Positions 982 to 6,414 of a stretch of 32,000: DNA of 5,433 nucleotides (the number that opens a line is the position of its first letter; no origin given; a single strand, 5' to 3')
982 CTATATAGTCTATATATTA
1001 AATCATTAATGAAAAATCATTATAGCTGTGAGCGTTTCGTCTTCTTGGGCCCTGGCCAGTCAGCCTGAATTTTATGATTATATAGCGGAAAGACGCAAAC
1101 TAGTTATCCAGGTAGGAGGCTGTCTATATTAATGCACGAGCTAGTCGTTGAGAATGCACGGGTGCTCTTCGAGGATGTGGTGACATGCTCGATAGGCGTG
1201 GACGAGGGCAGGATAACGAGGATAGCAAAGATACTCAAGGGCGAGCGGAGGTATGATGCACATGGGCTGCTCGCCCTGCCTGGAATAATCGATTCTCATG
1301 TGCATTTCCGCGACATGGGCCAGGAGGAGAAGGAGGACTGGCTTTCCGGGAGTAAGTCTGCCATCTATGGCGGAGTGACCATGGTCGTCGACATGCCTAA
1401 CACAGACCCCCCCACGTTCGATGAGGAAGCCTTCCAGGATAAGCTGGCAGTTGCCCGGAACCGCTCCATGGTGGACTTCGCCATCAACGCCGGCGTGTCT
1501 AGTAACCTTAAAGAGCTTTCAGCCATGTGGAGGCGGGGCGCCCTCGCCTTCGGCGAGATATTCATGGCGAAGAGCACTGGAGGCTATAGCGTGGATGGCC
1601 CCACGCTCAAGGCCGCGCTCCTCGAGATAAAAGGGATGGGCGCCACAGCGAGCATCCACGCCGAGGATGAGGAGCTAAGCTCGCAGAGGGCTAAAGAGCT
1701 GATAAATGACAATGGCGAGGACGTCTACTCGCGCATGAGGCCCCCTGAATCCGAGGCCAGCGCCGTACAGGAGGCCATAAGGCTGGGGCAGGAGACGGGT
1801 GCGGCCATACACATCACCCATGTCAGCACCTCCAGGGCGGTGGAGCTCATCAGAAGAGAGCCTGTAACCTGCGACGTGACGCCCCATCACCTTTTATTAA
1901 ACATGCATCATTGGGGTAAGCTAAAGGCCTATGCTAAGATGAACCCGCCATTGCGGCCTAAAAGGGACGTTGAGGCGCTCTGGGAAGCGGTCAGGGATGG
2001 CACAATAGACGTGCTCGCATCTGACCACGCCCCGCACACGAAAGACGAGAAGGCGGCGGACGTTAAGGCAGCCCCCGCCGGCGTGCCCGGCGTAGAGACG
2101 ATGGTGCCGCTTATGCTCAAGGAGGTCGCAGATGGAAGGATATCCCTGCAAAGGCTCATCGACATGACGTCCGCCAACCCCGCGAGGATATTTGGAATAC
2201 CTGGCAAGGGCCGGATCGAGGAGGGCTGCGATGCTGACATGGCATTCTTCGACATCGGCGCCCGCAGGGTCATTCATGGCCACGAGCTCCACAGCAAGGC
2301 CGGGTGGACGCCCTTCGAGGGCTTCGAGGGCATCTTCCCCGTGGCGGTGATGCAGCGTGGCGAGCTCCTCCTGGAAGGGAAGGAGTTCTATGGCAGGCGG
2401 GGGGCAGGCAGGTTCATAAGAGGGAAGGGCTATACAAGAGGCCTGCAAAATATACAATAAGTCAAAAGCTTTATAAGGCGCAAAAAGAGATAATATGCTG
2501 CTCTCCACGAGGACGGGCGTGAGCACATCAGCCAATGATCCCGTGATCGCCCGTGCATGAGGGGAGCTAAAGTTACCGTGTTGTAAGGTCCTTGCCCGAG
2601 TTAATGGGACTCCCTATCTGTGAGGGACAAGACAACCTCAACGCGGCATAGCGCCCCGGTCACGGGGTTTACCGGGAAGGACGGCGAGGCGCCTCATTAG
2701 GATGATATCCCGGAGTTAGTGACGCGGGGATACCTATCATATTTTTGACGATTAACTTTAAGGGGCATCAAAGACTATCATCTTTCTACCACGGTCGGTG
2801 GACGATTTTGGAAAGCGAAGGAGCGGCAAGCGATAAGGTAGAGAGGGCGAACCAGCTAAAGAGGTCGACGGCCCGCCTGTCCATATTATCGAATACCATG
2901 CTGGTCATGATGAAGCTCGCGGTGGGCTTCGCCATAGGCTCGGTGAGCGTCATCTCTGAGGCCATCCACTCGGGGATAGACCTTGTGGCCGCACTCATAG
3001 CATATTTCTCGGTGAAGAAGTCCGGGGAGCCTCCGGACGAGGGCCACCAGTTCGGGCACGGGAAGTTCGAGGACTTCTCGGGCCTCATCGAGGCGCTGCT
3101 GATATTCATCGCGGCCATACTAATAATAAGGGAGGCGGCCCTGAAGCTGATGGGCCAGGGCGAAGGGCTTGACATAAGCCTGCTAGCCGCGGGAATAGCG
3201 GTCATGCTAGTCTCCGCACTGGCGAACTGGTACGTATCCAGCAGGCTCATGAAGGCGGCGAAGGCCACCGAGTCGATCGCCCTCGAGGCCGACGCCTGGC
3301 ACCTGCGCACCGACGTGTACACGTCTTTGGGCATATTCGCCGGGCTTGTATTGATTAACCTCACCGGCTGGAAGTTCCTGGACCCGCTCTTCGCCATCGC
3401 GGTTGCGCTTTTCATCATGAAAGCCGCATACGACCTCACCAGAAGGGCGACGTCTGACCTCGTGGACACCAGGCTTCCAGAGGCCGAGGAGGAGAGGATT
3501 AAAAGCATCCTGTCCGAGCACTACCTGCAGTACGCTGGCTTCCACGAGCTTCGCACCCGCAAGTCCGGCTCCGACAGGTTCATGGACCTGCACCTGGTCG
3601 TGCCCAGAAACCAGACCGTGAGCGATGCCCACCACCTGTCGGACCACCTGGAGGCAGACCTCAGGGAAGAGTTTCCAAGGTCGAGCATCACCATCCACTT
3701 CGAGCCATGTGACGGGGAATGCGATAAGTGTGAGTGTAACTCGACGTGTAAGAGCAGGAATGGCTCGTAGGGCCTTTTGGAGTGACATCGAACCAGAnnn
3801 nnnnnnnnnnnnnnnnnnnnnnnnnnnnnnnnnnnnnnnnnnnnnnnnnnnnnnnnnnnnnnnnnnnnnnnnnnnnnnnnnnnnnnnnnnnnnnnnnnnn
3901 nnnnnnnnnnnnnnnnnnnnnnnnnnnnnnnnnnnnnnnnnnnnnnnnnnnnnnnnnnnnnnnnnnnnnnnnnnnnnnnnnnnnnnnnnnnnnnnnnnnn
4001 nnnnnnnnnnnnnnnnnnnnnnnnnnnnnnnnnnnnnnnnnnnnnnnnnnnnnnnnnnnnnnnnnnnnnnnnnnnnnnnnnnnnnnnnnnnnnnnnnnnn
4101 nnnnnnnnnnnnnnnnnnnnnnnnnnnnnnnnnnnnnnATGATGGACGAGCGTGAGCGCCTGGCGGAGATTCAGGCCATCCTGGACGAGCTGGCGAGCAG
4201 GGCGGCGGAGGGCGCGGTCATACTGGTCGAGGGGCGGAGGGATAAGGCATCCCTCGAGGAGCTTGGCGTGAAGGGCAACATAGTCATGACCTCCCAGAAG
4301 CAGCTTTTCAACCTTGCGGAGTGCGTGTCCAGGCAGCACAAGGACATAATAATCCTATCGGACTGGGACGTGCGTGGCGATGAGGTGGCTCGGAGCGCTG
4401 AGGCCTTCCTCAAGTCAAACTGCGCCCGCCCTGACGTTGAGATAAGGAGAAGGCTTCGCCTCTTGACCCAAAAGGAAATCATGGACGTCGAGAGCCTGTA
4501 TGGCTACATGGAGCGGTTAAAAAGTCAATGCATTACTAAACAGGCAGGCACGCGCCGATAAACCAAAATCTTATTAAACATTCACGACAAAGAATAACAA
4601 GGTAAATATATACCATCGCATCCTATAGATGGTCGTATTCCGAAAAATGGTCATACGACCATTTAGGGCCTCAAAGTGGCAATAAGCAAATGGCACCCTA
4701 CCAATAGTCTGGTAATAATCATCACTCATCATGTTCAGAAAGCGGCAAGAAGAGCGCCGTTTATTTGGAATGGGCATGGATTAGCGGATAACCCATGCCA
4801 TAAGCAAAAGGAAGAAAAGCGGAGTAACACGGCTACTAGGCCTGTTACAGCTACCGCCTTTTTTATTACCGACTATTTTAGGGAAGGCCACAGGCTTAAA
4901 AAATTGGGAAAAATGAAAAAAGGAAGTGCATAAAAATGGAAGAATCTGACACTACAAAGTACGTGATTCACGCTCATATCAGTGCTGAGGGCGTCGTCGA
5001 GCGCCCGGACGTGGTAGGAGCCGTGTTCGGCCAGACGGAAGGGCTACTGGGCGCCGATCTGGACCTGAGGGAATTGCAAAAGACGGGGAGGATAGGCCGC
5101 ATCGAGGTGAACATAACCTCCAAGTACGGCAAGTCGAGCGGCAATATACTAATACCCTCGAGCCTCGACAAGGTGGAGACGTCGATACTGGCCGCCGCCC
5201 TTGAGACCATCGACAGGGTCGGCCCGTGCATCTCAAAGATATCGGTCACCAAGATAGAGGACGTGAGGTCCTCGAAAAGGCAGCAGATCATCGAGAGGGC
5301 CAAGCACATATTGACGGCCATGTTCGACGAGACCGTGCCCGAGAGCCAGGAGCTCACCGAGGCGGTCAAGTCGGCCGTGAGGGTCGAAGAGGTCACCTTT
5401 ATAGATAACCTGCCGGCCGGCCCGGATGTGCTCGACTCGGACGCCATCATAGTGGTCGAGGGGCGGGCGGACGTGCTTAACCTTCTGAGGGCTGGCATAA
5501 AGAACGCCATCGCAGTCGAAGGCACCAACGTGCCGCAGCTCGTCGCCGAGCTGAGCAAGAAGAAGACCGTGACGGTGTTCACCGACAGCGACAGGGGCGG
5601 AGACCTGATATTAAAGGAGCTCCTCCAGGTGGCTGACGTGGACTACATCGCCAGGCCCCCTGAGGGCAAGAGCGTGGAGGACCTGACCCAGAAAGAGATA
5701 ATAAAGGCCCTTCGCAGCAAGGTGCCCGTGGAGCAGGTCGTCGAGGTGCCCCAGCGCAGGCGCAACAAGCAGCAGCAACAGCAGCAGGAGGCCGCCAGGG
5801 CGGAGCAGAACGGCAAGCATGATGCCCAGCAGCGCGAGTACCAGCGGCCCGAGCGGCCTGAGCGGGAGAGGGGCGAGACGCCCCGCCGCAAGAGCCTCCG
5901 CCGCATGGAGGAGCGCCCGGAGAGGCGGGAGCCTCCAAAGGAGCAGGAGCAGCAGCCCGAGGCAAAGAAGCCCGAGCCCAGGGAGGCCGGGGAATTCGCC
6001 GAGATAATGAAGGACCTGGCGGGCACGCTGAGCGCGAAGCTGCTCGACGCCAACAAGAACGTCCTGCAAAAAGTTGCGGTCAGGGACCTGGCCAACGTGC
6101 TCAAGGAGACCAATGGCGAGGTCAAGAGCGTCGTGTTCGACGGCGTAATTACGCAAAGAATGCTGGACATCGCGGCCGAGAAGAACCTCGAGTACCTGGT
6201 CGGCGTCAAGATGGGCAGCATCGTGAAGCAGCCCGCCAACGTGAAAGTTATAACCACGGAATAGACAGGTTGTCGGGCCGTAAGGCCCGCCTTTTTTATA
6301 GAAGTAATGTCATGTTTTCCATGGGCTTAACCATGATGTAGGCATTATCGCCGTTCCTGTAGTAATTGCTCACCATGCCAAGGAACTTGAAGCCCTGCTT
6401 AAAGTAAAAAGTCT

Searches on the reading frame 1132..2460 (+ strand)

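Call 104: search_protein_families(library=pfam, proteins=[window:1132-2460:+], max_evalue=0.001)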
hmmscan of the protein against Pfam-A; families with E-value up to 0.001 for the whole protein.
window:1132-2460:+ (442 aa): 2 families
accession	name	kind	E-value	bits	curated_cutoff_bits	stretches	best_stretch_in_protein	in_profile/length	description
PF01979.26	Amidohydro_1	-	4.6e-27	95.6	25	1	48-375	2-320/345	Amidohydrolase family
PF07969.17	Amidohydro_3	-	4.8e-12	46.5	29.7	1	333-376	403-447/472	Amidohydrolase family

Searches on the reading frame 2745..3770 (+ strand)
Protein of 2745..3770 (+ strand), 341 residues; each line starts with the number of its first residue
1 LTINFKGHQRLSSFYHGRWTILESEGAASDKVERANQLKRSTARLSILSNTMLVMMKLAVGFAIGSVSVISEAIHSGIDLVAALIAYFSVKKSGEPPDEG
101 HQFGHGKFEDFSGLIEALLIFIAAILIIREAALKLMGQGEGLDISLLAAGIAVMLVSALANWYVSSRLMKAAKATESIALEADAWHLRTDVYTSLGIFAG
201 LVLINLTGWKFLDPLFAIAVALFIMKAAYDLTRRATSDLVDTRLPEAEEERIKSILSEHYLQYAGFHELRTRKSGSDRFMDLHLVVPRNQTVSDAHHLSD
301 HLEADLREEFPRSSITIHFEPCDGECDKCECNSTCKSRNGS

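Call 104: search_protein_families(library=pfam, proteins=[window:2745-3770:+], max_evalue=0.001)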
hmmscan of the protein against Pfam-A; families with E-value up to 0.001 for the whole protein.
window:2745-3770:+ (341 aa): 2 families
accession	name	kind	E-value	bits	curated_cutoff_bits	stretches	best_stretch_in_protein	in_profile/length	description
PF01545.26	Cation_efflux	-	9.5e-44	150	26.6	1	44-240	2-198/198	Cation efflux family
PF16916.11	ZT_dimer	-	9.5e-24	83.7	26.7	1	244-322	1-78/78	Dimerisation domain of Zinc Transporter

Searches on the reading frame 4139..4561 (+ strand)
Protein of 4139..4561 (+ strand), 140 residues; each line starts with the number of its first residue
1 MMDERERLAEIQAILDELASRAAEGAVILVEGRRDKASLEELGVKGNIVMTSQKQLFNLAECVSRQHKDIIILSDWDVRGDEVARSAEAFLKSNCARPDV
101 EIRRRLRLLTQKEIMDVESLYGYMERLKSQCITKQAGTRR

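Call 104: search_protein_families(library=pfam, proteins=[window:4139-4561:+], max_evalue=0.001)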
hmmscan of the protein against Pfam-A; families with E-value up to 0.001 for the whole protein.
window:4139-4561:+ (140 aa): 2 families
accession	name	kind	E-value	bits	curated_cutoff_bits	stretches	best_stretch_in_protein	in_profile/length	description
PF01751.28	Toprim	-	2.5e-06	28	23.1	1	27-100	2-91/96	Toprim domain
PF13662.12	Toprim_4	-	9.3e-05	23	25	1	26-89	2-72/85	Toprim domain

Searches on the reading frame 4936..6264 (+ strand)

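Call 104: search_protein_families(library=pfam, proteins=[window:4936-6264:+], max_evalue=0.001)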
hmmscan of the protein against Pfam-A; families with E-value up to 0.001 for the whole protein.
window:4936-6264:+ (442 aa): 3 families
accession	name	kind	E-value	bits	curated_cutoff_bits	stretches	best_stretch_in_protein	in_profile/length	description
PF13662.12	Toprim_4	-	2.8e-11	43.9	25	1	170-231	2-72/85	Toprim domain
PF01751.28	Toprim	-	2.3e-09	37.7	23.1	1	171-240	2-86/96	Toprim domain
PF13155.12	Toprim_2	-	5.8e-08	33.4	22.1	1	172-246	1-83/88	Toprim-like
